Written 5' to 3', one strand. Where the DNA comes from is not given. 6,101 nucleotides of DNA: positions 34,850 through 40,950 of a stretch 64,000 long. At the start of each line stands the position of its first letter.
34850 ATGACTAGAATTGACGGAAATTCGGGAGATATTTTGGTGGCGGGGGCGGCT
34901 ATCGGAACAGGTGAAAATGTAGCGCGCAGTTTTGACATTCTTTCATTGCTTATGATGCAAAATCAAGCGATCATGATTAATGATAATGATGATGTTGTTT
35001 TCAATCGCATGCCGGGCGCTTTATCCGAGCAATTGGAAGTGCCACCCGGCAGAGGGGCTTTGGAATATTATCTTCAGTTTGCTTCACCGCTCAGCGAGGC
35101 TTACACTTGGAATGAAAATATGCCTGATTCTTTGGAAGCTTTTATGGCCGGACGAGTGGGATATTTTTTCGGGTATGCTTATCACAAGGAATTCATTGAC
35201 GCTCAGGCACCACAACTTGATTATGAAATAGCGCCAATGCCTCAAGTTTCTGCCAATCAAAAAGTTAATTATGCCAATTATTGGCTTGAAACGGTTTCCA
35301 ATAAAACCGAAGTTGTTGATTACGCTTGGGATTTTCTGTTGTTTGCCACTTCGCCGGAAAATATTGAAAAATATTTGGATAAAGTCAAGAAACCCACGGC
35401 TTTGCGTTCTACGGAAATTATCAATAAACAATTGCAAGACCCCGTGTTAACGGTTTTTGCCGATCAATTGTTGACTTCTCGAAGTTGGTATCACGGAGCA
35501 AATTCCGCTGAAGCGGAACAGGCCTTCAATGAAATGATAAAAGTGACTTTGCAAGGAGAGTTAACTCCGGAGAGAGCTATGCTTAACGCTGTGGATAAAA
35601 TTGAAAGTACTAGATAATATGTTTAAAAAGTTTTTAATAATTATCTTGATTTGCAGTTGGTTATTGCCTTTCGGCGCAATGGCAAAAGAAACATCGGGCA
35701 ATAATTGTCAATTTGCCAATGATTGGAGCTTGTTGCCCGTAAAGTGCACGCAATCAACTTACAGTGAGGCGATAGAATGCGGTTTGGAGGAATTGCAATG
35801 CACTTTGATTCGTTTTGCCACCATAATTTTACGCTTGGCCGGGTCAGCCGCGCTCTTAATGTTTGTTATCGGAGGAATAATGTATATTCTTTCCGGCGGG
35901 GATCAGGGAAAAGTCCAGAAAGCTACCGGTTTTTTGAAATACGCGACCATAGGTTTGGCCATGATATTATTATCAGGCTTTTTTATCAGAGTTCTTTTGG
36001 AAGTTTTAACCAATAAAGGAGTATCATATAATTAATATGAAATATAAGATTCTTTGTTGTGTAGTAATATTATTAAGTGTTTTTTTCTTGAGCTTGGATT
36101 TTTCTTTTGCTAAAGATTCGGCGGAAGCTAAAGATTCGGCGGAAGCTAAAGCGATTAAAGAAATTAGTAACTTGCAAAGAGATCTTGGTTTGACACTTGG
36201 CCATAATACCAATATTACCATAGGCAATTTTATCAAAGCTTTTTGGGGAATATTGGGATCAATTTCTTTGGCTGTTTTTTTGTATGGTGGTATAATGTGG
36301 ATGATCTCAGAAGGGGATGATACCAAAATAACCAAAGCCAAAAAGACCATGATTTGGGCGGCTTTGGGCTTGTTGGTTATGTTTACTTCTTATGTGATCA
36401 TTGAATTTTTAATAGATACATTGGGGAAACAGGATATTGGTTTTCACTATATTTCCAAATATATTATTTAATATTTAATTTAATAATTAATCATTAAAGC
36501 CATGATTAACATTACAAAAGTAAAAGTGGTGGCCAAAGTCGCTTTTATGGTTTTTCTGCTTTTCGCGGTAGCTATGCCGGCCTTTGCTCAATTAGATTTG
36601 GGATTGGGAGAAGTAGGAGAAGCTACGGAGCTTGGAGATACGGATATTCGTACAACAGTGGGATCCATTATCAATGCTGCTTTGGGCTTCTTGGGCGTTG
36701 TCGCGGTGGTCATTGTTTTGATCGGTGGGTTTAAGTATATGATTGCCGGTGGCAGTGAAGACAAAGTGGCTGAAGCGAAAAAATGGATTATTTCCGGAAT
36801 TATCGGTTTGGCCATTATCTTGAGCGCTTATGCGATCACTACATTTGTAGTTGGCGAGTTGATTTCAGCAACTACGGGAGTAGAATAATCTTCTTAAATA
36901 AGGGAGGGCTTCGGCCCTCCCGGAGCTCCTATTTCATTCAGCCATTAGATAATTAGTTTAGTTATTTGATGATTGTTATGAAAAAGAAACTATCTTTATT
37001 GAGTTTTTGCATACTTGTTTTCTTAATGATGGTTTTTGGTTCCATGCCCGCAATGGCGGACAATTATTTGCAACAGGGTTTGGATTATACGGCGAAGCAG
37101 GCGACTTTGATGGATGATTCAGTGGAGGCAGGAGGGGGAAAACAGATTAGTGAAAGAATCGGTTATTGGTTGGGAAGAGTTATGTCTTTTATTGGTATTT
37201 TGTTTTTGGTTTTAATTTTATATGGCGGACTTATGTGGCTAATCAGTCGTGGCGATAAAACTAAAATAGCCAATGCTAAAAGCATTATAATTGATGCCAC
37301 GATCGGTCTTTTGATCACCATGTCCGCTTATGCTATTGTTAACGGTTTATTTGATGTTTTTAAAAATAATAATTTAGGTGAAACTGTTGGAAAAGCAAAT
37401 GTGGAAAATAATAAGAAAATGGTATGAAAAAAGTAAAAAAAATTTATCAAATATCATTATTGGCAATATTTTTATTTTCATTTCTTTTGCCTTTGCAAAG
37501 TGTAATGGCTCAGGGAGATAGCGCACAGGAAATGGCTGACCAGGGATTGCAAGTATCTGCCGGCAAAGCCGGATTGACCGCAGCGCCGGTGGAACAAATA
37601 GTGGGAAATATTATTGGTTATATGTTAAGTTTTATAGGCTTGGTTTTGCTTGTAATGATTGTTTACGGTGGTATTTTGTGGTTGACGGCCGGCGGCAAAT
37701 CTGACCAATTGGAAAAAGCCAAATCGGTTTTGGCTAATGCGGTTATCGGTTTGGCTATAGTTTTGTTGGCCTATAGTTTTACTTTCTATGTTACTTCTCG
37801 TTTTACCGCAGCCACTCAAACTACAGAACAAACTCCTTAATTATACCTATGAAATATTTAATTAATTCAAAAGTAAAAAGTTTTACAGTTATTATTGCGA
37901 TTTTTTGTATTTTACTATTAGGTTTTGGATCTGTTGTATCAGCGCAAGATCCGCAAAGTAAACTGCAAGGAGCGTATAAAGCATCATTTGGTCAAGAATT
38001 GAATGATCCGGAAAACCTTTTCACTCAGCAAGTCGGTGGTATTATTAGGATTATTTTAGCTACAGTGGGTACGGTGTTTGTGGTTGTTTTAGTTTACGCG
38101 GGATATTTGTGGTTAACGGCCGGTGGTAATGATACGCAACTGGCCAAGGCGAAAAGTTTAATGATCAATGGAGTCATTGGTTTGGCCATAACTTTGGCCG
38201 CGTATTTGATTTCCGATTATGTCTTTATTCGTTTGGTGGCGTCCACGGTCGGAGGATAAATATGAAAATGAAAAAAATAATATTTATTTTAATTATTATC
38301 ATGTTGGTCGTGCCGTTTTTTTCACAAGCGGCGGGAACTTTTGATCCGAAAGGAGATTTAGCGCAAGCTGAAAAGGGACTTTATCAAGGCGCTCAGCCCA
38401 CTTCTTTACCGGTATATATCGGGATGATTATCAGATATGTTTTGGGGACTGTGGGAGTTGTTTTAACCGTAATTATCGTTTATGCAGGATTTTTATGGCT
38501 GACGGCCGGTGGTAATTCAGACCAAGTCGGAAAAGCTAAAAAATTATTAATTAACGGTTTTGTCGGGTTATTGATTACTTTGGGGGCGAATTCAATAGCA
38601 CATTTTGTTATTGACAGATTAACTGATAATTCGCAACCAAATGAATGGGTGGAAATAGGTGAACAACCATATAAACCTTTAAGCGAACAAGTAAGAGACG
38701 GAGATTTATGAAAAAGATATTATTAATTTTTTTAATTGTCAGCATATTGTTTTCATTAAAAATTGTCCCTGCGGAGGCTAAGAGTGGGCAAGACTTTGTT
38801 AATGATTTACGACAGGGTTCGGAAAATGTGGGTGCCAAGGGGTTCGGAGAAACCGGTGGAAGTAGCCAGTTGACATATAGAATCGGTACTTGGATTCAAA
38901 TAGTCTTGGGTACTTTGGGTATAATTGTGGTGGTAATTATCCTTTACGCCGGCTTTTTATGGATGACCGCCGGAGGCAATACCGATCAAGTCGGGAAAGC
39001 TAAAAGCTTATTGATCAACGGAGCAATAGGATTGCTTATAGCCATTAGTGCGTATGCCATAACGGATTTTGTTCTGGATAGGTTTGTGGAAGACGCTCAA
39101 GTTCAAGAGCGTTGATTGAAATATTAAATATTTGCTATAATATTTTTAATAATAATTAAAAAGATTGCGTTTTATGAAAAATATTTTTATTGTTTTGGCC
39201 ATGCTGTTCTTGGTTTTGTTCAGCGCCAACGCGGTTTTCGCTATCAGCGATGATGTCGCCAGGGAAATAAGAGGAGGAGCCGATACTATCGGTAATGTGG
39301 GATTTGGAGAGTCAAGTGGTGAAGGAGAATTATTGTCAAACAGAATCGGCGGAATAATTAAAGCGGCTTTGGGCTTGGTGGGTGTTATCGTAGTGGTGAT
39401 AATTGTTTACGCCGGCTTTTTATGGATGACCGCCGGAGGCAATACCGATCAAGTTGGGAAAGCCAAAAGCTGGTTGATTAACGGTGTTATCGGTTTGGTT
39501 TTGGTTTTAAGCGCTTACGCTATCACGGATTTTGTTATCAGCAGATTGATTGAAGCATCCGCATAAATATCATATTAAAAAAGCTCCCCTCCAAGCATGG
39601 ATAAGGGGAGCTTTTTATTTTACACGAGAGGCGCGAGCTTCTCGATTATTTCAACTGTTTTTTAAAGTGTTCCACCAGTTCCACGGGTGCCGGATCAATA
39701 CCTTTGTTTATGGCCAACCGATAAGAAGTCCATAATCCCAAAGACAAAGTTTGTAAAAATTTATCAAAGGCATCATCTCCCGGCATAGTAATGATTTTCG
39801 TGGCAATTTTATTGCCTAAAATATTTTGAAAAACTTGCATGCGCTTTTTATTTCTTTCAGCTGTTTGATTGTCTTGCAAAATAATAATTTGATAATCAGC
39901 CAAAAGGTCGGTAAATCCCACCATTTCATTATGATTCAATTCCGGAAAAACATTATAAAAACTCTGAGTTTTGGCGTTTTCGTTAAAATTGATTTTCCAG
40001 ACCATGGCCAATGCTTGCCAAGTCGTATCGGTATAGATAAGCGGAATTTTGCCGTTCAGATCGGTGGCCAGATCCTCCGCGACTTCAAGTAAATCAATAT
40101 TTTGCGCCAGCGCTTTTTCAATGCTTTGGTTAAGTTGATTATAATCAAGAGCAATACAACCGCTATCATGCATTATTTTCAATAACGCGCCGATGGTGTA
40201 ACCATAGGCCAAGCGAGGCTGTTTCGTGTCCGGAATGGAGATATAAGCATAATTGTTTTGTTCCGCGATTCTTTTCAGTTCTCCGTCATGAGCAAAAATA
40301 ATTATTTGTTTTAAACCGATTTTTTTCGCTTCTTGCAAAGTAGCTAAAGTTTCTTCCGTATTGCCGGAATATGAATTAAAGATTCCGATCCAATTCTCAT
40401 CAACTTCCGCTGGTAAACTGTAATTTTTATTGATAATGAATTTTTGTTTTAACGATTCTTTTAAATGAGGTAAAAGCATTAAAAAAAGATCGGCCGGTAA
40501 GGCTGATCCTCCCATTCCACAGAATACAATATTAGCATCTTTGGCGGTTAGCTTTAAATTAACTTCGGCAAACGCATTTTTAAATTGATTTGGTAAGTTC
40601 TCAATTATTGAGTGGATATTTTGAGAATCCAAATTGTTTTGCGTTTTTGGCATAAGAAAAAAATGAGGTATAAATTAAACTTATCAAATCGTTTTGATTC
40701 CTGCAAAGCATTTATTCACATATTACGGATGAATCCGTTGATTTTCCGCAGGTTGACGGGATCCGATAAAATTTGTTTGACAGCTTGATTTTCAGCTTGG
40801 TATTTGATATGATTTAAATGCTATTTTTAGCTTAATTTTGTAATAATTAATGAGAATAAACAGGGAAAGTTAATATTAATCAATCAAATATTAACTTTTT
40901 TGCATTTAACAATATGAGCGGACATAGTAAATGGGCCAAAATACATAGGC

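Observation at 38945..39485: Evidence of gene conversion or very recent duplication between pilin-like paralogs 8 and 9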

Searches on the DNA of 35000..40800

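Call 38: search_rna_families(source=window, start=35000, end=40800, threshold=evalue, max_evalue=1)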
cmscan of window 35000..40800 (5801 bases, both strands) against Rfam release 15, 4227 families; matches with E-value up to 1: 2.
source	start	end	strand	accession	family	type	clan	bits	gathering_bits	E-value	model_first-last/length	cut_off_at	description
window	40239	40322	-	RF00328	snoZ161_228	Gene; snRNA; snoRNA; CD-box;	CL00056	23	45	0.81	1-93/93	no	Small nucleolar RNA Z161/Z228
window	38252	38341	+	RF02694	RalA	Gene; sRNA;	-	19.3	170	0.67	1-179/179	no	RalR antitoxin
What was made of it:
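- There is no Rfam match in the region (call 38).
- Tried and rejected: Only two sub-threshold chance hits, so there is no RNA element under the tract (call 38).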
